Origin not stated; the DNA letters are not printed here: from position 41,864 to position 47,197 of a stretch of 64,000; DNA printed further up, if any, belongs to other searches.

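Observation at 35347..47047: Atypical class-1-like DISARM operon with helicase, DUF1998-like region and nuclease fused in one polypeptide, and no PLD gene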

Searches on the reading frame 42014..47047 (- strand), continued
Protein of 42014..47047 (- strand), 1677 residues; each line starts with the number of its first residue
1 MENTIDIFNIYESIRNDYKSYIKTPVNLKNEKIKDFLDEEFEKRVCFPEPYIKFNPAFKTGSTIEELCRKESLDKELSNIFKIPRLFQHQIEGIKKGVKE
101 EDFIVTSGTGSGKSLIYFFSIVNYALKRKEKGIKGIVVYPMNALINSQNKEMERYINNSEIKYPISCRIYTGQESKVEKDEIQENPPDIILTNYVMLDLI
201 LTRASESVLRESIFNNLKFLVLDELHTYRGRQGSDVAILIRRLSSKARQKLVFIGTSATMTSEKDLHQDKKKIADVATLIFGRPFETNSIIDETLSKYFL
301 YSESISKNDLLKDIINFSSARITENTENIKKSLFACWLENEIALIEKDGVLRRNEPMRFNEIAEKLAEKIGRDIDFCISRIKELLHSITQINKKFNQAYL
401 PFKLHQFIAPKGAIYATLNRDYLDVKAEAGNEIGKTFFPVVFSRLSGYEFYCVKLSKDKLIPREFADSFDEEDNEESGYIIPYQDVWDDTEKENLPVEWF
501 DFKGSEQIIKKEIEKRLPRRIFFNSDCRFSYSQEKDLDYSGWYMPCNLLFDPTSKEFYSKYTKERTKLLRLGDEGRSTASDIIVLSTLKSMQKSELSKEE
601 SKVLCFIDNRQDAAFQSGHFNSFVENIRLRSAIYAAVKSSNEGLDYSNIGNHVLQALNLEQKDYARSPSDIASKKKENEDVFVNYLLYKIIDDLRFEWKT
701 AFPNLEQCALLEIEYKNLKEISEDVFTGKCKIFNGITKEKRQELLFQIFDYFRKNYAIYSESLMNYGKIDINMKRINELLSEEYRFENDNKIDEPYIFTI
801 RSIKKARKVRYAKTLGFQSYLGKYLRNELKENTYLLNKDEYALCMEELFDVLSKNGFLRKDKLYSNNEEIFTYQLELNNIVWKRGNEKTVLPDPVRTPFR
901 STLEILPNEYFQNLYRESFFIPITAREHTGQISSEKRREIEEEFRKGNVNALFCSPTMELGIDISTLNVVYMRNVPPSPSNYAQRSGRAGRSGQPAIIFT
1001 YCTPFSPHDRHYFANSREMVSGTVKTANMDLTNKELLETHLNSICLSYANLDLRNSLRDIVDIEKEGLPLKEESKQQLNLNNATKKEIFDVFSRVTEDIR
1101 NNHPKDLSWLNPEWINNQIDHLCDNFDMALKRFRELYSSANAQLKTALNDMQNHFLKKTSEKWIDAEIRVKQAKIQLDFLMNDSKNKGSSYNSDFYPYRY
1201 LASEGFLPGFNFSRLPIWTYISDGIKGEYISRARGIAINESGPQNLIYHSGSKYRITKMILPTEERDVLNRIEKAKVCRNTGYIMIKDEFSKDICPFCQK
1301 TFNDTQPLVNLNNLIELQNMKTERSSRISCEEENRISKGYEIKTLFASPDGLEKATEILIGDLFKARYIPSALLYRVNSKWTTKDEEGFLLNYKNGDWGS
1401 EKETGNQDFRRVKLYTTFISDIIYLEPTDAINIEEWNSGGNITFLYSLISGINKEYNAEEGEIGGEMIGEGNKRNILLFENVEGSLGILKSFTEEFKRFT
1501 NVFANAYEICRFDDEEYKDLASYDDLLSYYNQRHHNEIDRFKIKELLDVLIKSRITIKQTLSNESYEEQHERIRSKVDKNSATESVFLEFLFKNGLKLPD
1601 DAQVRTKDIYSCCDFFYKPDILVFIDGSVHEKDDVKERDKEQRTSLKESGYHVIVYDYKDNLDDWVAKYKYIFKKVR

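Call 21: find_encoding_contigs(protein=P0111, flank=10000, max_places=2)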
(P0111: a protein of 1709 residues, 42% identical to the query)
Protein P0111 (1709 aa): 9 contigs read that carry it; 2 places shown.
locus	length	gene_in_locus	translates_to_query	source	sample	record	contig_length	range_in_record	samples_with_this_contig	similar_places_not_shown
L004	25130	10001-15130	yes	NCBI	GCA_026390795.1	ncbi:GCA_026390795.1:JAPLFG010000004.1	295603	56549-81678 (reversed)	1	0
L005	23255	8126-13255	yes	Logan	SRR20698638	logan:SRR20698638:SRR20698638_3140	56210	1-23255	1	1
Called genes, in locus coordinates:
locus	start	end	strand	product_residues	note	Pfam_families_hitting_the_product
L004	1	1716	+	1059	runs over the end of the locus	PF02837:Glyco_hydro_2_N, PF22666:Glyco_hydro_2_N2, PF00703:Glyco_hydro_2, PF02836:Glyco_hydro_2_C, PF16353:LacZ_4, PF02929:Bgal_small_N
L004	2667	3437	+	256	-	-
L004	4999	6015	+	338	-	PF08357:SEFIR, PF13676:TIR_2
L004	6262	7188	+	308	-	-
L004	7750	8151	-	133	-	-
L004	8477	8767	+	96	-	-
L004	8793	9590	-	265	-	-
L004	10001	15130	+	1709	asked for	PF00270:DEAD, PF04851:ResIII, PF00271:Helicase_C, PF09369:MZB (weak)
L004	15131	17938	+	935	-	PF00176:SNF2-rel_dom, PF00270:DEAD, PF04851:ResIII, PF00271:Helicase_C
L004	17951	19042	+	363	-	PF13784:Fic_N, PF02661:Fic, PF21248:SoFic-like_C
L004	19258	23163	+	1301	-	PF07669:Eco57I, PF20473:MmeI_Mtase, PF20466:MmeI_TRD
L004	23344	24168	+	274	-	-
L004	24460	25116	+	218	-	-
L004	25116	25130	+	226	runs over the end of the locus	-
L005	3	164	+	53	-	?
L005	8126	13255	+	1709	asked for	PF00270:DEAD, PF04851:ResIII, PF00271:Helicase_C, PF09369:MZB (weak)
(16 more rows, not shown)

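Call 22: find_related_loci(query=A1, collection=genome_contigs, flank=10000)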
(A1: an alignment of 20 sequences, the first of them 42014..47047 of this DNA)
Query A1 (1677 aa) in genome_contigs; peptide patterns used: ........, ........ (x = any residue, [..] = any of these).
599 stretches matched a pattern (row limit reached: there are more); 597 encode a relative of the query (tblastn E <= 1e-3); the best 80 are kept; 80 distinct loci.
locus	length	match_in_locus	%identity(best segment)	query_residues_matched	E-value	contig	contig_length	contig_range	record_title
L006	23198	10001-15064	41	3-1677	0e+0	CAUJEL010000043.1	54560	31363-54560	MAG: candidate division KSB1 bacterium isolate KLAP87 genome assembly, contig: KLAP87_374396, whole genome shotgun seque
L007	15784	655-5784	42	2-1677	0e+0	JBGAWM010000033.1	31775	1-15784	MAG: Ignavibacteriaceae bacterium isolate MAG_AAO_AS.18 AAOAS-18_NODE_33_length_31775_cov_15.375986, whole genome shotgu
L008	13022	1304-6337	42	19-1677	0e+0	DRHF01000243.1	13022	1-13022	MAG TPA_asm: Desulfobacterales bacterium isolate HyVt-363 HyVt-363_k145_520441, whole genome shotgun sequence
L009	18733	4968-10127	42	5-1677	0e+0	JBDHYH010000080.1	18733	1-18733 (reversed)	MAG: Chitinophagaceae bacterium isolate AS-MESO-3CA.304 NODE_12743_length_18733_cov_4.855542, whole genome shotgun seque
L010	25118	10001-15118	41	5-1677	0e+0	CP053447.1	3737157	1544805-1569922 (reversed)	MAG: Ignavibacteriota bacterium isolate IGN3 chromosome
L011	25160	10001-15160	40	3-1677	0e+0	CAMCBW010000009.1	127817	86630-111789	MAG: Tangfeifania diversioriginum isolate MiH-14oct19-11 genome assembly, contig: MiH-14oct19-C114, whole genome shotgun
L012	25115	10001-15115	39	5-1677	0e+0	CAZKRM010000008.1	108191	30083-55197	MAG TPA_asm: uncultured Nitrospiraceae bacterium isolate SRP090828_co1_132 genome assembly, contig: NODE_20_length_10819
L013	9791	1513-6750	40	5-1677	0e+0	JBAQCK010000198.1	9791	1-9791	MAG: Bacteroidales bacterium isolate MFD12018_ilm_asm_bin32 k127_19231, whole genome shotgun sequence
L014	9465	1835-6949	39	4-1677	0e+0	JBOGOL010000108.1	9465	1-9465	MAG: Blastocatellia bacterium isolate M3-S_metawrap_bin.6 k127_249921, whole genome shotgun sequence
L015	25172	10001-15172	39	5-1677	0e+0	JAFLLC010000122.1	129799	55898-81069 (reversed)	MAG: Deltaproteobacteria bacterium isolate LaCa_MAG_21 c_000000000226, whole genome shotgun sequence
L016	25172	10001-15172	38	4-1677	0e+0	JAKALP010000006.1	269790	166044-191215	MAG: Deltaproteobacteria bacterium isolate WY5.bin12 NODE_38_length_269790_cov_2.636268, whole genome shotgun sequence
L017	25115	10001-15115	39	4-1677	0e+0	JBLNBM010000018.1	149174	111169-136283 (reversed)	MAG: Bacteroidota bacterium isolate MAG151 PRJNA951521_bin12_renamed_17, whole genome shotgun sequence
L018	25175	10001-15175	38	3-1677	0e+0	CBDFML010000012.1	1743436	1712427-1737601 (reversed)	MAG: Alphaproteobacteria bacterium isolate ee590b42-bf06-4283-966f-9fd346340294 genome assembly, contig: contig_12, whol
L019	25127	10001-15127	39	2-1677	0e+0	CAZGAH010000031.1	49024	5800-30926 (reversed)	MAG TPA_asm: uncultured Desulfovibrionaceae bacterium isolate binchicken_co113_251 genome assembly, contig: NODE_792_len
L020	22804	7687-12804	39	5-1677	0e+0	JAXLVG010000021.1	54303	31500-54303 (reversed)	MAG: Flavobacteriales bacterium isolate STL-BAC50 C1.239.fa-21, whole genome shotgun sequence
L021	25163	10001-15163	37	3-1677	0e+0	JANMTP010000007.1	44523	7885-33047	MAG: Chthoniobacter sp. isolate SOY_29_metabat_151 SOY_29_k141_3316593, whole genome shotgun sequence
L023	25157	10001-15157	40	4-1677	0e+0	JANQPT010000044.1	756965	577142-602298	MAG: Planctomycetales bacterium isolate IP29b_bin.173 k99_3360278, whole genome shotgun sequence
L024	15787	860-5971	38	5-1677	0e+0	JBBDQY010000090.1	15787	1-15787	MAG: Balneolales bacterium isolate LejiaC_41_28 Lejia_C_8595_length_15787_cov_14, whole genome shotgun sequence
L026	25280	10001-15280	39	5-1677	0e+0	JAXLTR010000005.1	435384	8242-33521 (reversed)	MAG: Bacteroidales bacterium isolate STL-BAC9 C2.213.fa-5, whole genome shotgun sequence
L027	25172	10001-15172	37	4-1677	0e+0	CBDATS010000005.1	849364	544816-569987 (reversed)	MAG: bacterium isolate ae52f057-cb51-4de3-9b45-eb3ba2375a15 genome assembly, contig: contig_5, whole genome shotgun sequ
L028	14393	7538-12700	37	4-1677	0e+0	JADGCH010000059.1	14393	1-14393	MAG: Magnetococcales bacterium isolate nWRX1bin3 nWRX1_bin3_NODE_59_length_14393_cov_42.222346, whole genome shotgun seq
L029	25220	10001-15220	38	5-1676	0e+0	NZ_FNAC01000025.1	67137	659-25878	Algoriphagus faecimaris strain DSM 23095, whole genome shotgun sequence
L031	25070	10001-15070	42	5-1677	0e+0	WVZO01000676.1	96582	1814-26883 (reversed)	MAG: Candidatus Aminicenantes bacterium isolate CS4-C025 C_merged_R1_(paired)_contig_20638, whole genome shotgun sequenc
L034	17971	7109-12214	42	5-1677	0e+0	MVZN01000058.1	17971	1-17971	MAG: Spirochaetes bacterium ADurb.BinA120 BWY96_contig000058, whole genome shotgun sequence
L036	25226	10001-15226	36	5-1677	0e+0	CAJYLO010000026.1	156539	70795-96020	MAG: uncultured Chryseobacterium sp. isolate SP131_1_metabat2_genome_mining.2 genome assembly, contig: k127_105788, whol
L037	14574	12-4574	38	203-1677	0e+0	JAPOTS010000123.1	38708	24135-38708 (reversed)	MAG: Bacteroidetes bacterium isolate CAR3_bin_6 NODE_359_length_38708_cov_161.975, whole genome shotgun sequence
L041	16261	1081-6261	36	6-1677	0e+0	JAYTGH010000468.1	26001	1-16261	MAG: Flavobacterium sp. isolate GFS_2297 GFS_2297_467, whole genome shotgun sequence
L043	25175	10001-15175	39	4-1677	0e+0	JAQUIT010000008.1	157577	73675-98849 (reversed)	MAG: Desulfuromonadaceae bacterium isolate STCSWMC_67 NODE_98_length_157577_cov_56.271261_ST_CSWMC, whole genome shotgun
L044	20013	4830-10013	36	6-1677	0e+0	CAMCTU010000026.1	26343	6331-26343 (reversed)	MAG: Sphingobacterium thalpophilum isolate MsE-30jul19-90 genome assembly, contig: MsE-30jul19-C2427, whole genome shotg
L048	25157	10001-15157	39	5-1677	0e+0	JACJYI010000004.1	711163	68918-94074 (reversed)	MAG: Lewinellaceae bacterium isolate HK-STAS-BACT-34 HK-STAS-BACT-34_4, whole genome shotgun sequence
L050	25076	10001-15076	35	4-1677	0e+0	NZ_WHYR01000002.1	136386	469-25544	Desulfofundulus thermobenzoicus strain DSM 14055 NODE_2_length_136386_cov_73.5865, whole genome shotgun sequence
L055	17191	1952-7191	40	5-1677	0e+0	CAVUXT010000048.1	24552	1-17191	MAG: uncultured Bacteroidetes bacterium isolate MFD06435.bin.2.160 genome assembly, contig: contig_90444, whole genome s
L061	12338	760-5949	41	4-1677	0e+0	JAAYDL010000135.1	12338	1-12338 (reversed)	MAG: Lentisphaerae bacterium isolate AS06rmzACSIP_553 228474_AS06, whole genome shotgun sequence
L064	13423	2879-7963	32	5-1677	0e+0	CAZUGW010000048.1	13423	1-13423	MAG TPA_asm: uncultured bacterium isolate SRP119689_co1_250 genome assembly, contig: NODE_6707_length_13423_cov_3.340290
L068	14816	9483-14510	32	4-1677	0e+0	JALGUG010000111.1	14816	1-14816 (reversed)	MAG: Candidatus Zipacnadia bacterium isolate Meg22_1214_Bin_133 Meg22_1214_Bin_133_scaffold_14944, whole genome shotgun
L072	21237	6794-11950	33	5-1673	0e+0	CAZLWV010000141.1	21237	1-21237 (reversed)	MAG TPA_asm: uncultured Planctomycetaceae bacterium isolate SRP239243_co1_433 genome assembly, contig: NODE_3929_length_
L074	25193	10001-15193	32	5-1676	0e+0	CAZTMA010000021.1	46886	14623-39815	MAG TPA_asm: uncultured Anaerolineales bacterium isolate SRP239243_co1_342 genome assembly, contig: NODE_921_length_4688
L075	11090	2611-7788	35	4-1677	0e+0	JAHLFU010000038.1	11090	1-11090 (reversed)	MAG: Candidatus Paraprevotella stercoravium isolate G3-2149 G3M40__C31091_L11090, whole genome shotgun sequence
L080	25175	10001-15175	38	3-1677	0e+0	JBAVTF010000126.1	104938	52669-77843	MAG: Pirellulales bacterium isolate MFD03852_ilm_asm_bin10 k127_12119, whole genome shotgun sequence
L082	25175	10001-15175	33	4-1673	0e+0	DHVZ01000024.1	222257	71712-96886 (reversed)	MAG TPA_asm: Anaerolineales bacterium UBA5195 UBA5195_contig_1129, whole genome shotgun sequence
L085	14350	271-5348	36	5-1673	0e+0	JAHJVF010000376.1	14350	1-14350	MAG: Bacteroidetes bacterium isolate OSL_B.mb.4 OSL_B.mb.4_k141_63135, whole genome shotgun sequence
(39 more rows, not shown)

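Call 58: list_cluster_members(proteins=[P0001, P0004, P0019, P0033, P0061, P0071, P0077, P0093, P0106, P0111])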
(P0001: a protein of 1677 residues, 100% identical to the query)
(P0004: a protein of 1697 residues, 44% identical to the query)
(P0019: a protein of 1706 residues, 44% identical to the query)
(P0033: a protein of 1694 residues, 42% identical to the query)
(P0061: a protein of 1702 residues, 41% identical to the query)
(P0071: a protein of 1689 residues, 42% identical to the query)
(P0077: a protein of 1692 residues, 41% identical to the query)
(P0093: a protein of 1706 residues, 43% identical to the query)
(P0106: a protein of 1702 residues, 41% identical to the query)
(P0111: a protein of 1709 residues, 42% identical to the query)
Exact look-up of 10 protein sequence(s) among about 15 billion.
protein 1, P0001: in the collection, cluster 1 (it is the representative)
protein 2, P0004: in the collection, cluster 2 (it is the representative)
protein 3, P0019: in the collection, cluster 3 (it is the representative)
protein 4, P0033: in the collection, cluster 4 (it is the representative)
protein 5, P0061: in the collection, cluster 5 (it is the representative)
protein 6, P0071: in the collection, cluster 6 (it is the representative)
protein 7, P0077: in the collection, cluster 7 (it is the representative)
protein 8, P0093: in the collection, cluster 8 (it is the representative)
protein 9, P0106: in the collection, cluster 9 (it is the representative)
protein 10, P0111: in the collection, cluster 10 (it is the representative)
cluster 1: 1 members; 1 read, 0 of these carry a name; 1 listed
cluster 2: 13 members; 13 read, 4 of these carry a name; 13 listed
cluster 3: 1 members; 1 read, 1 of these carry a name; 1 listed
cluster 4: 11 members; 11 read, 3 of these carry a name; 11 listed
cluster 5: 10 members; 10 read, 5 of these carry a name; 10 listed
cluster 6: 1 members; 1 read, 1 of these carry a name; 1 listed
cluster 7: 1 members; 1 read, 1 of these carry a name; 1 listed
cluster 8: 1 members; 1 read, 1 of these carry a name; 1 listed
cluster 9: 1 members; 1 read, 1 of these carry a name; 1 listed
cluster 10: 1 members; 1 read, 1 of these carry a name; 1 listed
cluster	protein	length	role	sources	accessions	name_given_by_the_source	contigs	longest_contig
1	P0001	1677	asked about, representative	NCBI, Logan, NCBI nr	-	-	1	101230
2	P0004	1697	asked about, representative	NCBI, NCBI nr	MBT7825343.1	MAG: DEAD/DEAH box helicase [Bacteroidetes bacterium] | DEAD/DEAH box helicase [Bacteroidota bacterium]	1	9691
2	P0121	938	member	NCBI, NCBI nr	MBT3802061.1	MAG: DEAD/DEAH box helicase, partial [Bacteroidetes bacterium] | DEAD/DEAH box helicase [Bacteroidota bacterium]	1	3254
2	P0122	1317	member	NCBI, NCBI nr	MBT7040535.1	MAG: DEAD/DEAH box helicase, partial [Bacteroidetes bacterium] | DEAD/DEAH box helicase [Bacteroidota bacterium]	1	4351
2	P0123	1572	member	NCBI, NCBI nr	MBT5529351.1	MAG: DEAD/DEAH box helicase, partial [Cytophagia bacterium] | DEAD/DEAH box helicase [Cytophagia bacterium]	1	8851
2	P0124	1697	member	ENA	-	-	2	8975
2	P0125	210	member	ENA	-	-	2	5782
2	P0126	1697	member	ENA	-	-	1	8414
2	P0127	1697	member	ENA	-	-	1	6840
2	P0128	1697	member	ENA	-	-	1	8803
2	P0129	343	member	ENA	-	-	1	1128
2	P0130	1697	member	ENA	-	-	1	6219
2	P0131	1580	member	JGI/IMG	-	-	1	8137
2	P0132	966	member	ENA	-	-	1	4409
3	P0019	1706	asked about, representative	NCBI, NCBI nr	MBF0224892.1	MAG: DEAD/DEAH box helicase [Desulfobacterales bacterium] | DEAD/DEAH box helicase [Desulfobacterales bacterium]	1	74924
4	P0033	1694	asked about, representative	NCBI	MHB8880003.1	MAG: DEAD/DEAH box helicase [Thermodesulfovibrionales bacterium]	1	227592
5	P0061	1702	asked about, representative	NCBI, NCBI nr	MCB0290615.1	MAG: DEAD/DEAH box helicase [Calditrichaeota bacterium] | DEAD/DEAH box helicase [Calditrichota bacterium]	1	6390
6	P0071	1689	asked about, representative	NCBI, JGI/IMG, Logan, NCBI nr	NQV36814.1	MAG: DEAD/DEAH box helicase [Candidatus Marinimicrobia bacterium] | DEAD/DEAH box helicase [Candidatus Neomarinimicrobiota bacterium]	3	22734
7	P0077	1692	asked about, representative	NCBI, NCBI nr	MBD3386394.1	DEAD/DEAH box helicase [candidate division KSB1 bacterium]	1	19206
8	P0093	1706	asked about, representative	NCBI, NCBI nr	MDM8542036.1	virulence promoting factor [Desulfococcaceae bacterium HSG9]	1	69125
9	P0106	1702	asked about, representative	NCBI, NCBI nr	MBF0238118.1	MAG: DEAD/DEAH box helicase [SAR324 cluster bacterium] | DEAD/DEAH box helicase [SAR324 cluster bacterium]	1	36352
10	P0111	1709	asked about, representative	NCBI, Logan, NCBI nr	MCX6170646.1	MAG: DEAD/DEAH box helicase [Ignavibacteriales bacterium] | DEAD/DEAH box helicase [Ignavibacteriales bacterium]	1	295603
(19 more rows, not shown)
